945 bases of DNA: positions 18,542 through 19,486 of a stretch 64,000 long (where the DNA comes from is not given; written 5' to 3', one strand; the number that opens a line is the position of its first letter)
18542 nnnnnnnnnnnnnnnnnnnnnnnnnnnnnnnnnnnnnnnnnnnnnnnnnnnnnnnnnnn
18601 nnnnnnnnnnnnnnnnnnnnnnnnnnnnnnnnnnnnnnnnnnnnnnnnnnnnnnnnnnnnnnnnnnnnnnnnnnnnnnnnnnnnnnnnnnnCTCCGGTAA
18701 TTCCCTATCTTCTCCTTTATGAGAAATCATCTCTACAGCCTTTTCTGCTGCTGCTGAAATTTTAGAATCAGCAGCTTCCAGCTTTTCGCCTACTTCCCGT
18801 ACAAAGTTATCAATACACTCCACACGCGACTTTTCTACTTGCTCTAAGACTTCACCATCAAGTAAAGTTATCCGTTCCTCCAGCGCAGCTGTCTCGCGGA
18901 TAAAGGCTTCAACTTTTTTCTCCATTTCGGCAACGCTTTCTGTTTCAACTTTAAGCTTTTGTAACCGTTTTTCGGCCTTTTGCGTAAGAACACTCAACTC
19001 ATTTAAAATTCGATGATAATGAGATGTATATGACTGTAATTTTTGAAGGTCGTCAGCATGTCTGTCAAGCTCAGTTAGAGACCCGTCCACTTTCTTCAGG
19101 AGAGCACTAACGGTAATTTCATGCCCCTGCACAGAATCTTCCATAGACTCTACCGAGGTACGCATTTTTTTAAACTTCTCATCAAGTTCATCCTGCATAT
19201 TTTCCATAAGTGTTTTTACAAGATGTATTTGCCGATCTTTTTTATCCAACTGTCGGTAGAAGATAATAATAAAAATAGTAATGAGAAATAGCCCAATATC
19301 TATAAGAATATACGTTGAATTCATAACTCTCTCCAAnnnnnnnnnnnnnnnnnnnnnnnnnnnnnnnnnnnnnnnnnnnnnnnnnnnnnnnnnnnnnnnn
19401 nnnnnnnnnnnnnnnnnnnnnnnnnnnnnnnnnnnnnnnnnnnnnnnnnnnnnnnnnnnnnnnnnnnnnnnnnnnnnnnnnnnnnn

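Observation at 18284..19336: Membrane-tethered coiled-coil protein with a hyper-acidic, microsatellite-encoded repeat region and HTH-like C-terminus, directly upstream of the chaperone operon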

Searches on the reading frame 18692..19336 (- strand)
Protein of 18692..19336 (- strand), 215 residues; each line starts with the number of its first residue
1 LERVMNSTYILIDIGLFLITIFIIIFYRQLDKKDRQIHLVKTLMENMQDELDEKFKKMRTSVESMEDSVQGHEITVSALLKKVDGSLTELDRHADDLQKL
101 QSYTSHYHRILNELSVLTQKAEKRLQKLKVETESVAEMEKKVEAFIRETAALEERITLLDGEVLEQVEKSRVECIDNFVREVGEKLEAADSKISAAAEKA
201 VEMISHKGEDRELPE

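Call 34: search_protein_representatives(alignment_id=A3)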
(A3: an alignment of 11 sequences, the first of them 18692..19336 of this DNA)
Query: 11 sequences, 218 profile positions. Proteins with E-value up to 0.001 (for the whole library): 507; up to 1e-10: 292; up to 1e-30: 13. The best 150 are listed.
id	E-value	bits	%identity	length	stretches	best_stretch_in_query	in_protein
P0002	9.6e-86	303.3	-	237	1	2-202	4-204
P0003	1.8e-84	299.1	-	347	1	2-212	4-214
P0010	1.1e-77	276.9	-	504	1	1-217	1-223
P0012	6.7e-77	274.4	-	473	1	3-217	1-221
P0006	3.1e-76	272.2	-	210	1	3-216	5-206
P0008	3.8e-74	265.4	-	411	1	1-217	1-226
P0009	6.9e-66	238.4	-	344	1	1-189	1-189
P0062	2.7e-62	226.6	-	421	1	3-216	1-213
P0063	5.9e-62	225.5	-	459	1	3-217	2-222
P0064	2.1e-45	171.4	-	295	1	8-186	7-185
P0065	3.7e-41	157.5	-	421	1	1-205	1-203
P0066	6.9e-41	156.6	-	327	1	7-179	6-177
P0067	1.2e-39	152.6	-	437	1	7-210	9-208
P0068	4.2e-30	121.4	-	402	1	3-209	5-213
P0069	7.2e-29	117.3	-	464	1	5-202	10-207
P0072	3.6e-26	108.5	-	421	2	5-215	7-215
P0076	1.7e-25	106.3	-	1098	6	6-215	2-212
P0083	4.2e-24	101.8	-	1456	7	3-215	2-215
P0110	1.5e-21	93.4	-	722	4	3-202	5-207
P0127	7.0e-20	88.0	-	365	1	2-195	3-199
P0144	8.6e-19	84.4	-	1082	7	6-211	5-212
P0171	7.1e-18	81.4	-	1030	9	3-206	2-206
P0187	4.1e-17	78.9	-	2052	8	4-201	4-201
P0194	6.3e-17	78.3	-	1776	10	9-193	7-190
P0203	2.7e-16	76.2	-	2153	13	6-212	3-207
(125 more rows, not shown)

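Call 36: list_cluster_members(proteins=[P0076, P0083, P0144, P0187, P0203, P0064, P0067, P0127, P0072, P0110])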
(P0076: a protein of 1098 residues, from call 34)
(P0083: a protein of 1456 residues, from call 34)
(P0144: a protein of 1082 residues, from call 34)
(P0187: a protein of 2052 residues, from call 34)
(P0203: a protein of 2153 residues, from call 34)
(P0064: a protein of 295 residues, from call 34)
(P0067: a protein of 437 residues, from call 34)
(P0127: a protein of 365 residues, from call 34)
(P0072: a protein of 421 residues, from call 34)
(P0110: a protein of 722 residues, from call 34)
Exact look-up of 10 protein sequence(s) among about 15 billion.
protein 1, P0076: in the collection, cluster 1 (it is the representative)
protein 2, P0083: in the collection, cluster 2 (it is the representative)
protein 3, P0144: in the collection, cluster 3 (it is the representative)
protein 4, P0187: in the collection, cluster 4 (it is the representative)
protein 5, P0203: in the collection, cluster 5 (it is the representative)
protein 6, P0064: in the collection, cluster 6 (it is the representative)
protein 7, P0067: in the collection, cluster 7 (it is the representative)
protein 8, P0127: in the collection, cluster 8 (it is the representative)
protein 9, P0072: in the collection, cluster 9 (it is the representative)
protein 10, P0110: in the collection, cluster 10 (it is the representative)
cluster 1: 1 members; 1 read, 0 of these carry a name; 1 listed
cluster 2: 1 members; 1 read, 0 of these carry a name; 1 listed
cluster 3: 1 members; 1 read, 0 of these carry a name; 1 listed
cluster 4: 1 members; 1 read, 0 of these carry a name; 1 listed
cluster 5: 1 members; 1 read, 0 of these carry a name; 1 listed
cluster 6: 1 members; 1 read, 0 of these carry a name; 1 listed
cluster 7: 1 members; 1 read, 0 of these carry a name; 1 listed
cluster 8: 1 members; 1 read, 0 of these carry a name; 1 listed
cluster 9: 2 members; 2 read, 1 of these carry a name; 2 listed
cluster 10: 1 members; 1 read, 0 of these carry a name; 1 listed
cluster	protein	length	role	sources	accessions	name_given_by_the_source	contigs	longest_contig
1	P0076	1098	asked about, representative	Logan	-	-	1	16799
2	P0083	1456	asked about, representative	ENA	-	-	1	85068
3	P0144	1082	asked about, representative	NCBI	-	-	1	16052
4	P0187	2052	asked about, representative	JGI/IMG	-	-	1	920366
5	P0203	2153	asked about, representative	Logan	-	-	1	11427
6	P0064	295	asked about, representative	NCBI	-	-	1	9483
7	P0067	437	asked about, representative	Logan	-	-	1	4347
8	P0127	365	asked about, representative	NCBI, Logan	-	-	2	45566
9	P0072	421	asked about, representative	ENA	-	-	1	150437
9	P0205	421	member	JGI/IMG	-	chromosome segregation ATPase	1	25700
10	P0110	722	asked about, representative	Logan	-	-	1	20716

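Call 39: find_encoding_contigs(protein=P0187, flank=10000, max_places=2)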
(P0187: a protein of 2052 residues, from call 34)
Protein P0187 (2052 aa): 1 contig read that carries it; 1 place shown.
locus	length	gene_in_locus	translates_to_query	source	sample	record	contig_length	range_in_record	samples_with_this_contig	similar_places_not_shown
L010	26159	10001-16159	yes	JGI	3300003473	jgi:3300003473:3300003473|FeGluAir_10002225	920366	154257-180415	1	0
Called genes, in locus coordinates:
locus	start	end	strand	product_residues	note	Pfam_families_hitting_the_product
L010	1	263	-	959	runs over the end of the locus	PF00512:HisKA, PF02518:HATPase_c, PF00072:Response_reg, PF01627:Hpt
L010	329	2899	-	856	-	PF19864:Radical_SAM_N2, PF04055:Radical_SAM, PF10105:DUF2344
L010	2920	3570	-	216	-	PF12796:Ank_2, PF13606:Ank_3 (faint), PF13857:Ank_5 (faint), PF00023:Ank (weak), PF12796:Ank_2, PF13637:Ank_4 (weak)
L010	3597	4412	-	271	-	PF10646:Germane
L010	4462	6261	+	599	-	PF05524:PEP-utilisers_N, PF00391:PEP-utilizers, PF02896:PEP-utilizers_C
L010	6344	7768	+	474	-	PF00350:Dynamin_N (faint), PF01926:MMR_HSR1, PF04548:AIG1 (faint), PF02492:cobW (faint), PF00009:GTP_EFTU, PF01926:MMR_HSR1, PF02421:FeoB_N, PF14714:KH_dom-like, +2 more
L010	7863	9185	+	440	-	-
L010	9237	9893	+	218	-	PF00702:Hydrolase, PF13419:HAD_2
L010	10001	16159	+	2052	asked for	PF04513:Baculo_PEP_C (faint), PF01442:Apolipoprotein (weak)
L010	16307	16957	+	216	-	PF01025:GrpE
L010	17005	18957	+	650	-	PF00012:HSP70, PF06723:MreB_Mbl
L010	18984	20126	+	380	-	PF00226:DnaJ, PF01556:DnaJ_C, PF00684:DnaJ_CXXCXGXG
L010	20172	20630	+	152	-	-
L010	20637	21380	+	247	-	PF08032:SpoU_sub_bind (faint), PF00588:SpoU_methylase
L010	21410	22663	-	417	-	PF02844:GARS_N, PF01071:GARS_A, PF02843:GARS_C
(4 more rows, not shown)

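Call 42: find_encoding_contigs(protein=P0083, flank=10000, max_places=2)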
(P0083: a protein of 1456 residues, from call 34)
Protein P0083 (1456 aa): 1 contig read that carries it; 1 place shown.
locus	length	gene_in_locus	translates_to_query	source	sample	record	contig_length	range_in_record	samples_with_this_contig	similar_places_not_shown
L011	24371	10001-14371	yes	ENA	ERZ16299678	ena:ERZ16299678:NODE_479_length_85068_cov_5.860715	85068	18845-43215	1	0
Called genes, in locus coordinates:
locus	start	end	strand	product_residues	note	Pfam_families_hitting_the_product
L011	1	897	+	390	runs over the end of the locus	PF13411:MerR_1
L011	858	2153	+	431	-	-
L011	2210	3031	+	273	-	PF12895:ANAPC3 (faint), PF13525:YfiO (weak), PF07719:TPR_2 (faint), PF13174:TPR_6 (faint), PF13428:TPR_14 (faint), PF14559:TPR_19 (faint), PF21545:T7SS_EccA1_N (faint), PF13432:TPR_16, +1 more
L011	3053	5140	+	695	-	PF07719:TPR_2 (faint), PF13424:TPR_12 (faint), PF13428:TPR_14 (faint), PF12895:ANAPC3 (faint), PF13174:TPR_6 (faint), PF13525:YfiO (weak)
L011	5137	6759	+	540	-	-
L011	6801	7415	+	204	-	PF01618:MotA_ExbB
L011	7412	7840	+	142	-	PF02472:ExbD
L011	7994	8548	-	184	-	-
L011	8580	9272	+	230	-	-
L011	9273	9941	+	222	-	PF00702:Hydrolase, PF13419:HAD_2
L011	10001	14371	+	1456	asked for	PF04513:Baculo_PEP_C (faint), PF28217:FAM81B (faint), PF01442:Apolipoprotein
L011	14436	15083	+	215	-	PF01025:GrpE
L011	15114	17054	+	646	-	PF00012:HSP70, PF06723:MreB_Mbl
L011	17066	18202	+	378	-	PF00226:DnaJ, PF01556:DnaJ_C, PF00684:DnaJ_CXXCXGXG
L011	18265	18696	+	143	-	-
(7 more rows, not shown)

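Call 43: find_encoding_contigs(protein=P0072, flank=8000, max_places=2)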
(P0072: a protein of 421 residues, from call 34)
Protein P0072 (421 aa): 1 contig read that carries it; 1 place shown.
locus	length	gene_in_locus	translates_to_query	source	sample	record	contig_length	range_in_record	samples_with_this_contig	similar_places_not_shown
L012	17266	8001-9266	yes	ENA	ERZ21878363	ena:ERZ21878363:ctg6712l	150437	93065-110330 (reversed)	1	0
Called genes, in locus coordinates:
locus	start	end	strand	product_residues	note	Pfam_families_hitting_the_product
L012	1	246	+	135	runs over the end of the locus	PF01196:Ribosomal_L17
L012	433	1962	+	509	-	PF12072:RNase_Y_N, PF00013:KH_1, PF08668:HDOD (faint), PF01966:HD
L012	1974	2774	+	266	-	PF00149:Metallophos, PF13277:YmdB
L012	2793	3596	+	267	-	PF01728:FtsJ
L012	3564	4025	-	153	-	PF10646:Germane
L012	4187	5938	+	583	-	PF05524:PEP-utilisers_N, PF00391:PEP-utilizers, PF02896:PEP-utilizers_C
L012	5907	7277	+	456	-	PF02421:FeoB_N, PF03193:RsgA_GTPase (faint), PF00071:Ras (faint), PF01926:MMR_HSR1, PF01926:MMR_HSR1, PF02421:FeoB_N, PF00009:GTP_EFTU, PF14714:KH_dom-like, +5 more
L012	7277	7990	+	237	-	PF00702:Hydrolase, PF13419:HAD_2, PF13242:Hydrolase_like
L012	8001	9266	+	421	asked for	-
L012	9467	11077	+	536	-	PF06418:CTP_synth_N, PF00117:GATase, PF07722:Peptidase_C26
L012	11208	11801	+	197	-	PF01025:GrpE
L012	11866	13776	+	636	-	PF00012:HSP70, PF06723:MreB_Mbl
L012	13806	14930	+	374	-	PF00226:DnaJ, PF01556:DnaJ_C, PF00684:DnaJ_CXXCXGXG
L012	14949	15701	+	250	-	PF08032:SpoU_sub_bind (weak), PF00588:SpoU_methylase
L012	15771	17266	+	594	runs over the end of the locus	-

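Call 44: find_encoding_contigs(protein=P0127, flank=8000, max_places=2)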
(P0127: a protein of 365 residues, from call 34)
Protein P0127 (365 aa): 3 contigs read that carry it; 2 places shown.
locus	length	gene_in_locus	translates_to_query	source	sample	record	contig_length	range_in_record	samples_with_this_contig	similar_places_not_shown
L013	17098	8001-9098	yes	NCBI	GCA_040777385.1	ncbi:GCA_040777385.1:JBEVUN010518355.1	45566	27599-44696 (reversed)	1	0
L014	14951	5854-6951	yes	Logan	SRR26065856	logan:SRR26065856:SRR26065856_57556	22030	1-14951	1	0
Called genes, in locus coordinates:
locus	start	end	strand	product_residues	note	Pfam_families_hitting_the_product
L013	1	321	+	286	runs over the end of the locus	PF11299:DUF3100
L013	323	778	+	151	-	-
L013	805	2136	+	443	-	PF01546:Peptidase_M20, PF07687:M20_dimer (weak)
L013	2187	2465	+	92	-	PF13145:Rotamase_2 (weak), PF13616:Rotamase_3, PF00639:Rotamase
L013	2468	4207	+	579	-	PF05524:PEP-utilisers_N, PF00391:PEP-utilizers, PF02896:PEP-utilizers_C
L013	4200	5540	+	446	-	PF00005:ABC_tran (faint), PF01926:MMR_HSR1, PF02421:FeoB_N, PF04548:AIG1 (weak), PF01926:MMR_HSR1, PF02421:FeoB_N, PF00009:GTP_EFTU, PF14714:KH_dom-like, +9 more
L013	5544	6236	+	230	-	PF00702:Hydrolase, PF13419:HAD_2, PF13242:Hydrolase_like (weak)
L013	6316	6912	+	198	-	-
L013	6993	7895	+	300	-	PF00924:MS_channel_2nd, PF21082:MS_channel_3rd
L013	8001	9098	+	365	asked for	PF19610:DUF6115 (weak), PF10975:DUF2802 (faint)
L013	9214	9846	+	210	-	PF01025:GrpE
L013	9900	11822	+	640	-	PF00012:HSP70, PF06723:MreB_Mbl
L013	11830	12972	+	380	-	PF00226:DnaJ, PF01556:DnaJ_C, PF00684:DnaJ_CXXCXGXG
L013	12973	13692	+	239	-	PF00588:SpoU_methylase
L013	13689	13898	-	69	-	-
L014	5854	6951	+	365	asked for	PF19610:DUF6115 (weak), PF10975:DUF2802 (faint)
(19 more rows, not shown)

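Call 46: find_homologous_proteins(query=A3, max_evalue=0.001)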
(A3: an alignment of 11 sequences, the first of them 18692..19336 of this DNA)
Query A3 (11 sequences) (215 aa, profile of the alignment): 14 proteins with E <= 0.001 among 8000 candidates.
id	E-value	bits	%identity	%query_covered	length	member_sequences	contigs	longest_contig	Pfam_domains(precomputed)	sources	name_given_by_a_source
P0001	8.4e-86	305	85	95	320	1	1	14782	-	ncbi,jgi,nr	ncbi:MAG: hypothetical protein HQ557_02210 [Bacteroidetes bacterium]|nr:hypothetical protein [Bacter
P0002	3.0e-85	303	77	95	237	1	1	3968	-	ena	-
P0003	5.7e-84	299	56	93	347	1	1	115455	-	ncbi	-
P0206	8.0e-84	299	84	88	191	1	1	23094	-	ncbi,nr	ncbi:MAG: hypothetical protein KAQ69_07810, partial [Spirochaetales bacterium]|nr:hypothetical prote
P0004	3.4e-83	297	57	93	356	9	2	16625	-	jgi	jgi:myosin heavy subunit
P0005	5.1e-80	286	54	80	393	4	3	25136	-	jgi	jgi:uncharacterized phage infection (PIP) family protein YhgE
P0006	9.7e-76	272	69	70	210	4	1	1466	-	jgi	-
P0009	2.2e-65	238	42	62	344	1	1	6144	-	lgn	-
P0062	8.4e-62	227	41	94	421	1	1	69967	-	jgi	jgi:myosin heavy subunit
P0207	5.1e-59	218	36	95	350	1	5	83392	-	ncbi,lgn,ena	-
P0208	2.0e-47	180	35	74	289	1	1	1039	-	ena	-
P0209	2.7e-45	173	37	61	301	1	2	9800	-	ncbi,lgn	-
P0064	6.7e-45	171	35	61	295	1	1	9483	-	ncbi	-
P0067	3.6e-39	153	38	53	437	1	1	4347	-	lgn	-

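Call 47: search_protein_families(library=ncbifam, proteins=[P0083, P0144, P0072, P0127, P0110, P0064], max_evalue=0.00001)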
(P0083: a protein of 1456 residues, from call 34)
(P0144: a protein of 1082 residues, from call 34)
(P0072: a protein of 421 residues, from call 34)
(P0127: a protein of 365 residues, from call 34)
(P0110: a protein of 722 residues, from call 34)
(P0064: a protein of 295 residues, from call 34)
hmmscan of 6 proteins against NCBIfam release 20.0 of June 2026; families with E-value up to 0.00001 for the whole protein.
P0083 (1456 aa): 11 families
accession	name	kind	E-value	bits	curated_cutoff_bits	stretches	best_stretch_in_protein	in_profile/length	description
NF047515.1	SpiroCoCo_C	equivalog_domain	2.1e-98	329.4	125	1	1139-1450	1-313/313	SpiroCoCo family coiled-coil protein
NF047516.1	LA_3659_fam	equivalog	8.6e-75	251.1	36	1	8-223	1-213/221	LA_3659 family protein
NF047514.1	SpiroCoCo_N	equivalog_domain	8.6e-75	251.1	75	1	8-223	1-213/221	SpiroCoCo family coiled-coil protein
TIGR02168.1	SMC_prok_B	equivalog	7.6e-20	70.3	567.35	2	1136-1410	680-964/1181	chromosome segregation protein SMC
TIGR02169.1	SMC_prok_A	equivalog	9.1e-17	60.1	729.4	1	474-768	645-941/1165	chromosome segregation protein SMC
NF045487.1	ASRP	equivalog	4.1e-16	58.7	300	1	1216-1389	106-275/593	archaea-specific SMC-related protein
NF003034.1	PRK03918.1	equivalog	6.4e-16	57.5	700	1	1124-1371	179-427/878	DNA double-strand break repair ATPase Rad50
NF041034.1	Rad50_Sulf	equivalog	4.1e-11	41.5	1000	0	114-640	171-685/872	DNA double-strand break repair ATPase Rad50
TIGR04527.1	mycoplas_twoTM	subfamily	8.5e-09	35.5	125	0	1294-1371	58-136/248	MG_279/MG_280 family protein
NF041035.1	Rad50_Halo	equivalog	5e-07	28.5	1000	0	507-947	277-707/883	DNA double-strand break repair ATPase Rad50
NF002572.0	PRK02224.1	equivalog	5.3e-07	28.3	1087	0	906-1383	166-623/888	DNA double-strand break repair ATPase Rad50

P0144 (1082 aa): 8 families
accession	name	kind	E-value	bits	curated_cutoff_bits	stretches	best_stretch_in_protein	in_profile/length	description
NF047515.1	SpiroCoCo_C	equivalog_domain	7e-94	314.5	125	1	765-1075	1-313/313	SpiroCoCo family coiled-coil protein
NF047516.1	LA_3659_fam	equivalog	1.1e-64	218.1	36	1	10-225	2-214/221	LA_3659 family protein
NF047514.1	SpiroCoCo_N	equivalog_domain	1.1e-64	218.1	75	1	10-225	2-214/221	SpiroCoCo family coiled-coil protein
NF045487.1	ASRP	equivalog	6.6e-13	48.1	300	0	844-1020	108-277/593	archaea-specific SMC-related protein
NF003034.1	PRK03918.1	equivalog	3.3e-12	45.2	700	1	796-1040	166-411/878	DNA double-strand break repair ATPase Rad50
TIGR02168.1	SMC_prok_B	equivalog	5.8e-12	44.2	567.35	0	765-1038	690-963/1181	chromosome segregation protein SMC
TIGR02169.1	SMC_prok_A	equivalog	5.8e-08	30.9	729.4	0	795-1047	682-934/1165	chromosome segregation protein SMC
NF041034.1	Rad50_Sulf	equivalog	7.2e-06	24.1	1000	0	686-986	441-715/872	DNA double-strand break repair ATPase Rad50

P0072 (421 aa): 2 families
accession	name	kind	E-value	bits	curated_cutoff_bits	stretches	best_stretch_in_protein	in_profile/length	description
NF047516.1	LA_3659_fam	equivalog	8.3e-23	81.1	36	1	11-161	1-151/221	LA_3659 family protein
NF047514.1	SpiroCoCo_N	equivalog_domain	8.3e-23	81.1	75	1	11-161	1-151/221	SpiroCoCo family coiled-coil protein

P0127 (365 aa): 3 families
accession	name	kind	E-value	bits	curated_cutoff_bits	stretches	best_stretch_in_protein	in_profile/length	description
NF047516.1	LA_3659_fam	equivalog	1.2e-22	80.7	36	1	11-163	2-153/221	LA_3659 family protein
NF047514.1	SpiroCoCo_N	equivalog_domain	1.2e-22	80.7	75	1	11-163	2-153/221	SpiroCoCo family coiled-coil protein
NF047515.1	SpiroCoCo_C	equivalog_domain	4.6e-09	35.9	125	1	304-344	273-313/313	SpiroCoCo family coiled-coil protein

P0110 (722 aa): 2 families
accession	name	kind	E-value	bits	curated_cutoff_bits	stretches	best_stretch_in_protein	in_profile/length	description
NF047516.1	LA_3659_fam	equivalog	5.6e-12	45.7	36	1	14-213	4-200/221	LA_3659 family protein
NF047514.1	SpiroCoCo_N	equivalog_domain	5.6e-12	45.7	75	1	14-213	4-200/221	SpiroCoCo family coiled-coil protein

P0064 (295 aa): 4 families
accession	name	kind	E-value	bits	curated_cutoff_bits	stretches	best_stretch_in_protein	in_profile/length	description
NF047516.1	LA_3659_fam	equivalog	7.3e-28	97.7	36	1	8-188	1-189/221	LA_3659 family protein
NF047514.1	SpiroCoCo_N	equivalog_domain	7.3e-28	97.7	75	1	8-188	1-189/221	SpiroCoCo family coiled-coil protein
NF047515.1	SpiroCoCo_C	equivalog_domain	3.9e-07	29.5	125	1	24-286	61-313/313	SpiroCoCo family coiled-coil protein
NF041034.1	Rad50_Sulf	equivalog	4.9e-06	24.7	1000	1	24-186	241-401/872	DNA double-strand break repair ATPase Rad50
